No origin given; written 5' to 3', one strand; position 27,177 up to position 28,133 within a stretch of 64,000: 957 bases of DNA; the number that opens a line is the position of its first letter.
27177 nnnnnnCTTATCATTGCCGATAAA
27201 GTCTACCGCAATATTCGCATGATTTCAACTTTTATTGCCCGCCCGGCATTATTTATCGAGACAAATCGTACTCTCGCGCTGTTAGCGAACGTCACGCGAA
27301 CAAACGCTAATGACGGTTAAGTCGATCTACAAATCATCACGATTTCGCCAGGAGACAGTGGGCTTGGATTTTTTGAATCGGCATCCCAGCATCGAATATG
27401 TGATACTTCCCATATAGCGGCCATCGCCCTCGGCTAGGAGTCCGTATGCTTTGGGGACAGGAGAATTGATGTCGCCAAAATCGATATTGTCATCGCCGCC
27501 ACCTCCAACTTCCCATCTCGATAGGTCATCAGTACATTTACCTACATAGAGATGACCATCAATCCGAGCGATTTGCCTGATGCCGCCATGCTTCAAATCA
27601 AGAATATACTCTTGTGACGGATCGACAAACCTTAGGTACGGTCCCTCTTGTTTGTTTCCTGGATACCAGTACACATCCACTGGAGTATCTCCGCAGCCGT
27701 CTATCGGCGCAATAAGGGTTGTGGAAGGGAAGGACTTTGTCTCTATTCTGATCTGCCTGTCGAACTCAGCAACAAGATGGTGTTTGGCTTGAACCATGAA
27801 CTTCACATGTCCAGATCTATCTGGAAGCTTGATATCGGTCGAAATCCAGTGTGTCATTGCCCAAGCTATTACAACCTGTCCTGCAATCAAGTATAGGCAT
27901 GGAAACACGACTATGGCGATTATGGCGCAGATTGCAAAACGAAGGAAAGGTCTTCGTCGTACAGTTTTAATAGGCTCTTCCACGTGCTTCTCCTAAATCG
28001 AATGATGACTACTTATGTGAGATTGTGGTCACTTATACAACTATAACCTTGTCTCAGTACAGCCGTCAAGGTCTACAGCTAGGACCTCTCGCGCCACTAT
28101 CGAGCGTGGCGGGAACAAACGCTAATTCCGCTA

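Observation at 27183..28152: Membrane-anchored moron between terL and portal, bracketed by ~41-bp direct repeats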

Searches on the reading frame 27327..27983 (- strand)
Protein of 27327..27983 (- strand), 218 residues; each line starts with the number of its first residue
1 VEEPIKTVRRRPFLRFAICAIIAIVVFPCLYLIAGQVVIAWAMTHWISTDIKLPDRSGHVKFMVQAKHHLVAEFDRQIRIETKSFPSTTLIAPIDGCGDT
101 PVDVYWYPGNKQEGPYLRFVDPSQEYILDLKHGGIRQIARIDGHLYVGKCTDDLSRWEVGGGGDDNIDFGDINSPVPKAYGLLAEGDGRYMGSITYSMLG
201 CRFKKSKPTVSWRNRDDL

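Call 7: search_protein_families(library=pfam, proteins=[window:27327-27983:-], max_evalue=0.01)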
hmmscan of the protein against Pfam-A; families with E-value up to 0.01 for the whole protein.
window:27327-27983:- (218 aa): 0 families

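Call 8: search_protein_families(library=phrogs, proteins=[window:27327-27983:-], max_evalue=0.01)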
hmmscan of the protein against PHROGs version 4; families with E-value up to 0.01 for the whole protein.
window:27327-27983:- (218 aa): 0 families

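Call 10: find_homologous_proteins(query=window:27327-27983:-, max_evalue=0.01)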
Query window:27327-27983:- (218 aa): 2 proteins with E <= 0.01 among 165 candidates.
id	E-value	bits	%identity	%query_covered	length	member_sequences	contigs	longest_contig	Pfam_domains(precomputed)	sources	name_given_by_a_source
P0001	1.9e-149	513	100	100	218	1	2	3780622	-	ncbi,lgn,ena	-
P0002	1.9e-97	343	68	100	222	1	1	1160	-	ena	-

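Call 11: find_encoding_contigs(protein=P0002, flank=10000)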
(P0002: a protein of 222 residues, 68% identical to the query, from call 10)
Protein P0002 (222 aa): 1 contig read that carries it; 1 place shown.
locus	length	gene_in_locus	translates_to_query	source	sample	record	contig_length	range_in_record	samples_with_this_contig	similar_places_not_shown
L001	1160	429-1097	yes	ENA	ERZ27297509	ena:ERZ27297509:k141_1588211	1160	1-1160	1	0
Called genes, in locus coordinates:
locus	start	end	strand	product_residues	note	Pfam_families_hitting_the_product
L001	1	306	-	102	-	?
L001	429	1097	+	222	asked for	-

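Call 12: find_encoding_contigs(protein=P0001, flank=3000, max_places=4)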
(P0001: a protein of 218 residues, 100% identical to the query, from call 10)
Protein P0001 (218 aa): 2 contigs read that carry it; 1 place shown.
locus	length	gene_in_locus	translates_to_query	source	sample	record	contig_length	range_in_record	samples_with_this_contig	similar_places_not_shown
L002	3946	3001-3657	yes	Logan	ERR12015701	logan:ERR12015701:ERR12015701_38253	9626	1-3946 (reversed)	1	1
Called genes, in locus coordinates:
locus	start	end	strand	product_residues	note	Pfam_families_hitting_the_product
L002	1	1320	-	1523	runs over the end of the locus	PF04233:Phage_Mu_F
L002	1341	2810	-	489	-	-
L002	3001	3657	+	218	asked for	-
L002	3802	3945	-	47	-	?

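Call 26: find_encoding_contigs(protein=P0013, flank=4000, max_places=3)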
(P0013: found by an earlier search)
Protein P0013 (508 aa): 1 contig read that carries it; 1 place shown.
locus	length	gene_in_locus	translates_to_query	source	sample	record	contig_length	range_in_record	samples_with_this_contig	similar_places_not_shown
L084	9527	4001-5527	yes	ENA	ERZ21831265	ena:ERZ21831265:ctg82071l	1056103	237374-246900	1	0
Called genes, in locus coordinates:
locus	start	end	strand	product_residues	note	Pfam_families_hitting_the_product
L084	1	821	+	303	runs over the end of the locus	-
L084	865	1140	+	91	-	-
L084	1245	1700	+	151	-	-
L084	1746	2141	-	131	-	PF01470:Peptidase_C15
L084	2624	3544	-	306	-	PF02899:Phage_int_SAM_1 (weak), PF00589:Phage_integrase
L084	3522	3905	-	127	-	-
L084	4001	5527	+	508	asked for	PF17289:Terminase_6C (faint)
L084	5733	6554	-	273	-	PF01841:Transglut_core (weak)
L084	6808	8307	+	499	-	-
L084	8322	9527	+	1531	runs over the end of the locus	PF04233:Phage_Mu_F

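Call 29: find_encoding_contigs(protein=P0006, flank=4000, max_places=3)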
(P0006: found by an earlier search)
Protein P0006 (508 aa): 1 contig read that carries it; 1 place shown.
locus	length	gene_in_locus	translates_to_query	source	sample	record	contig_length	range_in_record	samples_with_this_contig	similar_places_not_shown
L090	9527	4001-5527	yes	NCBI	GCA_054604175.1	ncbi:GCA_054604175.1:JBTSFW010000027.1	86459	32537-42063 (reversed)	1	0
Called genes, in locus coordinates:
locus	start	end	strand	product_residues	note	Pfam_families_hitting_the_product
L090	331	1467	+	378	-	-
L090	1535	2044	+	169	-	-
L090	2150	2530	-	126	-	-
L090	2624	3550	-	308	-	PF02899:Phage_int_SAM_1, PF00589:Phage_integrase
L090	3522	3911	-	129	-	PF02899:Phage_int_SAM_1 (weak)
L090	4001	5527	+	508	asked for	PF17289:Terminase_6C (faint)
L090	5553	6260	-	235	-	PF00023:Ank, PF12796:Ank_2, PF13857:Ank_5, PF00023:Ank, PF12796:Ank_2, PF13857:Ank_5, PF00023:Ank, PF13637:Ank_4, +2 more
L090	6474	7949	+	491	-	-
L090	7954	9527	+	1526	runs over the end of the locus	PF04233:Phage_Mu_F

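Call 30: find_encoding_contigs(protein=P0007, flank=4000, max_places=3)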
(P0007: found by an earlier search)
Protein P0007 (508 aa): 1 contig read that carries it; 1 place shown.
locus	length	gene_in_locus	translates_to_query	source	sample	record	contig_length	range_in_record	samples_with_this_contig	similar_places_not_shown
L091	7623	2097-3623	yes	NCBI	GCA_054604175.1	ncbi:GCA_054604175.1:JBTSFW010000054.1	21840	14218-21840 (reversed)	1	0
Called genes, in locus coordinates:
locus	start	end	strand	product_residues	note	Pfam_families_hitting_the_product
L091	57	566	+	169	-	-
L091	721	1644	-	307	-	PF02899:Phage_int_SAM_1, PF00589:Phage_integrase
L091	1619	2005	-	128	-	PF02899:Phage_int_SAM_1 (weak)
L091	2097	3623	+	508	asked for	PF17289:Terminase_6C (faint)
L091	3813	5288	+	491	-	-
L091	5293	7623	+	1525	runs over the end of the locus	PF04233:Phage_Mu_F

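Call 31: find_encoding_contigs(protein=P0008, flank=4000, max_places=3)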
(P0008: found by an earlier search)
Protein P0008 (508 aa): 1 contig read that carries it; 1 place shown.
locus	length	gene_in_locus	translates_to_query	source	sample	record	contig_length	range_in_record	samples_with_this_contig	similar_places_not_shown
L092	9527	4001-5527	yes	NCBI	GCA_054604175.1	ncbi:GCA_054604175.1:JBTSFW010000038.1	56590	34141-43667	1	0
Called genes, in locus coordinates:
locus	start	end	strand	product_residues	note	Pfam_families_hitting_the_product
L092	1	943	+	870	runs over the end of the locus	PF22763:NrS1-1_pol-like_HBD, PF08706:D5_N, PF19263:DUF5906, PF03288:Pox_D5 (faint)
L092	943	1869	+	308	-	-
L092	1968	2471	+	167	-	-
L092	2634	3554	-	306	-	PF02899:Phage_int_SAM_1, PF00589:Phage_integrase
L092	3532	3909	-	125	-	-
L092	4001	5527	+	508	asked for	PF17289:Terminase_6C (faint)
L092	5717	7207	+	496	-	-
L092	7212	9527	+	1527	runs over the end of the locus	PF04233:Phage_Mu_F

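Call 33: predict_structure(alignment_id=A1)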
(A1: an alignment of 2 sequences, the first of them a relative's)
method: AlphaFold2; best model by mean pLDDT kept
length: 218 residues; sequences in the alignment: 2
mean_pLDDT: 38.4   pTM: 0.28
mean pLDDT of the five models: 38.4, 38.2, 37.1, 36.6, 35.8
residues with pLDDT >= 90: 0; 70-90: 20; 50-70: 26; < 50: 172
segments of 3 or more residues with pLDDT < 50: 42-106, 108-115, 120-124, 130-218
pLDDT, mean of each block of 10 residues (from residue 1): 50 72 78 63 36 29 26 25 25 30 43 46 48 43 35 28 25 26 27 30 31 27
secondary structure, 60 per line:
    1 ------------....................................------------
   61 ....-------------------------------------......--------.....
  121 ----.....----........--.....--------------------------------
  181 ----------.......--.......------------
elements in order: H13-48 E61-64 E102-107 E116-120 E125-129 E134-141 E144-148 E191-197 E200-206

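Call 35: search_protein_representatives(alignment_id=A1)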
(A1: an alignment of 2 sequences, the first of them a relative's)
Query: 2 sequences, 222 profile positions. Proteins with E-value up to 0.001 (for the whole library): 115; up to 1e-10: 36; up to 1e-30: 3. The best 115 are listed.
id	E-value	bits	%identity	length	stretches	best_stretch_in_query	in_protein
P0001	6.9e-139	477.1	-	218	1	1-222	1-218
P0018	4.6e-41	157.2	-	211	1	8-205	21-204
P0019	2.3e-33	132.0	-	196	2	2-134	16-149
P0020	7.0e-29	117.3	-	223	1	19-214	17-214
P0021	1.3e-22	96.9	-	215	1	9-201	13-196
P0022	3.3e-22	95.5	-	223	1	46-202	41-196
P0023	6.2e-22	94.6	-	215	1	10-207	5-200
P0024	9.6e-22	94.0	-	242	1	46-207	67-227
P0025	1.1e-21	93.8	-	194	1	29-151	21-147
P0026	8.9e-21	90.8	-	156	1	70-212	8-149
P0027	2.3e-20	89.5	-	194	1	21-198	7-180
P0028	2.6e-20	89.3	-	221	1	10-201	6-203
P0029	6.7e-20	88.0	-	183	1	27-139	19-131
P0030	2.3e-19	86.2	-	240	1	36-210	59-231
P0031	1.2e-18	83.8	-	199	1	39-199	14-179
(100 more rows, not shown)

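Call 38: search_protein_families(library=pfam, alignment_id=A2, max_evalue=0.01)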
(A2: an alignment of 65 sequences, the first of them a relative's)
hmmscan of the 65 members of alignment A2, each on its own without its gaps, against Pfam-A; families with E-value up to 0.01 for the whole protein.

A. member 1, P0001 (218 aa): 0 families

B. families by the number of members that match (of 65 scanned): 3 families
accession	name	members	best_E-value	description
PF13240.11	Zn_Ribbon_1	1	2.4e-06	zinc-ribbon domain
PF12773.13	DZR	1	5.6e-05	Double zinc ribbon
PF06687.17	SUR7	1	0.0009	SUR7/PalI family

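Call 39: search_solved_structures(query=A2, max_evalue=1)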
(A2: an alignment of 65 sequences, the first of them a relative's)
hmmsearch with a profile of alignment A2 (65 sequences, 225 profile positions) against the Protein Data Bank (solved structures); distinct sequences matched with E-value up to 1: 5.
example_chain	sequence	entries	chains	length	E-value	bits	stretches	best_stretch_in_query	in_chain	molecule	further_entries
2hqo_A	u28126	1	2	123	0.24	13.7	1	121-178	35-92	Putative TRANSCRIPTIONAL REGULATOR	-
2pln_A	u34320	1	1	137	0.27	13.5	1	121-178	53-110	Response regulator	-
4jfh_E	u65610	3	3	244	0.28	13.5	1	90-117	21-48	beta17 TCR allele | High Affinity Mel5 TCR, beta chain | Beta chain of high affinity engineered T-cell receptor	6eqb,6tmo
4jfd_E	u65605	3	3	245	0.28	13.5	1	90-117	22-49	High Affinity TCR Beta Chain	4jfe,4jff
2hqr_A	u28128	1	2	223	0.61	12.4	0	121-178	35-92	Putative TRANSCRIPTIONAL REGULATOR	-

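Call 42: predict_structure(alignment_id=A2)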
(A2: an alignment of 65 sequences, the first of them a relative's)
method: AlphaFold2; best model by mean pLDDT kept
length: 218 residues; sequences in the alignment: 65
mean_pLDDT: 90.1   pTM: 0.84
mean pLDDT of the five models: 90.1, 89.9, 89.9, 89.8, 89.3
residues with pLDDT >= 90: 158; 70-90: 37; 50-70: 23; < 50: 0
segments of 3 or more residues with pLDDT < 50: none
pLDDT, mean of each block of 10 residues (from residue 1): 73 91 98 96 97 98 95 95 98 91 97 96 95 94 90 63 75 82 95 97 94 66
secondary structure, 60 per line:
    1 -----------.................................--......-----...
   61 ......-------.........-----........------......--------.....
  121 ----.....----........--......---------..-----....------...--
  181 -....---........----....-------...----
elements in order: H12-44 E47-52 E58-66 E74-82 E88-95 E102-107 E116-120 E125-129 E134-141 E144-149 E166-169 E176-178 H182-185 E189-196 E201-204

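Call 45: fold_search(model_id=the predicted structure, library=pdb)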
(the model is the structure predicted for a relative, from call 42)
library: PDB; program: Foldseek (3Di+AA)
matches with E <= 10: 302; with E <= 0.001: 0
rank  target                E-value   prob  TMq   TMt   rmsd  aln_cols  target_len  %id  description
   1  2oaj                  1.3e-01  0.18  0.18  0.07  15.3       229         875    9  Crystal structure of Sro7 from S. cerevisiae (released 2007-04-03)
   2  2j56_H                2.1e-01  0.25  0.24  0.15  13.8       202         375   14  X-ray reduced Paraccocus denitrificans methylamine dehydrogenase N- semiquinone in complex with amicyanin. (released 2007-01-23)
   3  5jrl_A                2.4e-01  0.30  0.28  0.10  17.4       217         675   13  Crystal Structure of the Sphingopyxin I Lasso Peptide Isopeptidase SpI-IsoP (Native) (released 2016-09-14)
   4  6ybq_H                2.4e-01  0.04  0.11  0.11  19.9       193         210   10  Engineered glycolyl-CoA carboxylase (quintuple mutant) with bound CoA (released 2020-10-28)
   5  9qx5                  2.5e-01  0.16  0.16  0.03  13.1       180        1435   10  Cryo-EM structure of the C. elegans UBR4/KCMF1 complex (side focused refinement) (released 2025-09-03)
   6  2bbk_H                2.8e-01  0.21  0.24  0.16  13.8       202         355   14  CRYSTAL STRUCTURE OF THE QUINOPROTEIN METHYLAMINE DEHYDROGENASE FROM PARACOCCUS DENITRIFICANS AT 1.75 ANGSTROMS (released 1994-01-31)
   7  3l4m_D                2.8e-01  0.21  0.23  0.15  14.7       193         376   15  Crystal Structure of the MauG/pre-Methylamine Dehydrogenase Complex. (released 2010-03-23)
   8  9tqc_I                4.5e-01  0.06  0.15  0.06  26.0       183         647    6  L. pneumophila 3-methylcrotonyl-CoA carboxylase holoenzyme A3B6 (released 2026-02-18)
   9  9a40_C                6.2e-01  0.12  0.22  0.06  14.4       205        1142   11  model of Cullin4 (released 2024-09-18)
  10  3ei1_A                6.5e-01  0.13  0.20  0.06  11.1       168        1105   10  Structure of hsDDB1-drDDB2 bound to a 14 bp 6-4 photoproduct containing DNA-duplex (released 2009-01-20)
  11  8i02_C                6.5e-01  0.08  0.16  0.10  18.1       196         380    8  Cryo-EM structure of the SIN3S complex from S. pombe (released 2023-05-03)
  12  9c5u_B                6.9e-01  0.10  0.18  0.05  12.3       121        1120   10  Cryo EM structure of DCAF2:Compound 1 complex (released 2025-10-01)
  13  4qhw                  6.9e-01  0.04  0.14  0.09  19.3       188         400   11  Crystal structure of a putative two-domain sugar hydrolase (BACCAC_02064) from Bacteroides caccae ATCC 43185 at 1.35 A r (released 2014-07-23)
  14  9tqc_H                8.0e-01  0.10  0.14  0.07  12.1       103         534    9  L. pneumophila 3-methylcrotonyl-CoA carboxylase holoenzyme A3B6 (released 2026-02-18)
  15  2hj4_A                8.5e-01  0.23  0.24  0.15   9.5       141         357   10  Crystal structure of Alcaligenes faecalis AADH complex with p-nitrobenzylamine (released 2007-11-06)
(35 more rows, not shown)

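Call 58: search_protein_families(library=padloc, proteins=[window:27327-27983:-, P0002, P0018, P0020], max_evalue=0.1)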
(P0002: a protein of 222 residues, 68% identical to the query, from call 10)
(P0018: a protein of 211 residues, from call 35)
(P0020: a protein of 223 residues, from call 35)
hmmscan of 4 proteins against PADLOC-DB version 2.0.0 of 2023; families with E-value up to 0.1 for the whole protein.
window:27327-27983:- (218 aa): 0 families

P0002 (222 aa): 0 families

P0018 (211 aa): 0 families

P0020 (223 aa): 0 families

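Call 59: search_protein_families(library=ncbifam, proteins=[window:27327-27983:-, P0002, P0018, P0020], max_evalue=0.1)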
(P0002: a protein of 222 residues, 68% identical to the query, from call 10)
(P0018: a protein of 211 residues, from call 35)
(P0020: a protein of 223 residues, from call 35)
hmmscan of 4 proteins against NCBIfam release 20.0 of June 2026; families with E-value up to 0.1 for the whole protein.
window:27327-27983:- (218 aa): 0 families

P0002 (222 aa): 0 families

P0018 (211 aa): 0 families

P0020 (223 aa): 0 families

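Call 60: find_encoding_contigs(protein=P0018, flank=6000, max_places=3)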
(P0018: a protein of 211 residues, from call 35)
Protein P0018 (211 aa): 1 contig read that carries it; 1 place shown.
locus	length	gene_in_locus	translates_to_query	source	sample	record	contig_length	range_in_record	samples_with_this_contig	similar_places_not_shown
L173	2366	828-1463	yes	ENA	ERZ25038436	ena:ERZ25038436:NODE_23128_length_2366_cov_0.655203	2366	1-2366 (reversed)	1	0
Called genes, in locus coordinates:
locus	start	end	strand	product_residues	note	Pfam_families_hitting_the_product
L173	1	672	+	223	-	?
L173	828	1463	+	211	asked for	-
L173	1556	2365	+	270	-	?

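Call 61: find_homologous_proteins(query=A2, max_evalue=0.001)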
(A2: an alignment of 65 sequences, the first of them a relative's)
Query A2 (65 sequences) (218 aa, profile of the alignment): 5 proteins with E <= 0.001 among 6137 candidates.
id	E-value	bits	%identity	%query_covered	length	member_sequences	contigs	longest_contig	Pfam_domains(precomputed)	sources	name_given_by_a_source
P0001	3.1e-58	215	100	100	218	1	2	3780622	-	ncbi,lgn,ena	-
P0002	2.2e-55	205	68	100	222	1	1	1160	-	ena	-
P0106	4.2e-52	195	21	91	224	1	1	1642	-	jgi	-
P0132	2.6e-49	185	23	67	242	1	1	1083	-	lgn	-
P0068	4.7e-44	168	21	76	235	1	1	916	-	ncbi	-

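Call 62: find_encoding_contigs(protein=P0020, flank=6000, max_places=3)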
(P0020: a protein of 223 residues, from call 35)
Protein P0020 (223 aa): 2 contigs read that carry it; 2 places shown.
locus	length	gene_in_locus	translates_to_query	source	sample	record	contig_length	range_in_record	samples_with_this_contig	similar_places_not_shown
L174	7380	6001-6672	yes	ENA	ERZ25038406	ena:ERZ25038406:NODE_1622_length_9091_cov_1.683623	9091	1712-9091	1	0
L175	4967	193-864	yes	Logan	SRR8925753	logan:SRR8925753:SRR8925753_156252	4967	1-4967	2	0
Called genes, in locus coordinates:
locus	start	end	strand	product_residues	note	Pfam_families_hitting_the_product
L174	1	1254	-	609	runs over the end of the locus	PF00324:AA_permease (weak), PF13520:AA_permease_2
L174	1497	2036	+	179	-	PF04191:PEMT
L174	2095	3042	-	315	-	PF07949:YbbR (weak)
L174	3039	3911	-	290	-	PF02457:DAC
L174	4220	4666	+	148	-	-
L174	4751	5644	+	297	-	PF02424:ApbE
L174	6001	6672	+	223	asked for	-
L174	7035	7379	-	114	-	?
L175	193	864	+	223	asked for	-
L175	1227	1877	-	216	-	-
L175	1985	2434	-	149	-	PF10604:Polyketide_cyc2, PF10698:DUF2505 (weak), PF03364:Polyketide_cyc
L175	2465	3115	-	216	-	PF01726:LexA_DNA_bind, PF12802:MarR_2 (faint), PF00717:Peptidase_S24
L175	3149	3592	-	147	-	PF01951:Archease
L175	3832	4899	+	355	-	PF00348:polyprenyl_synt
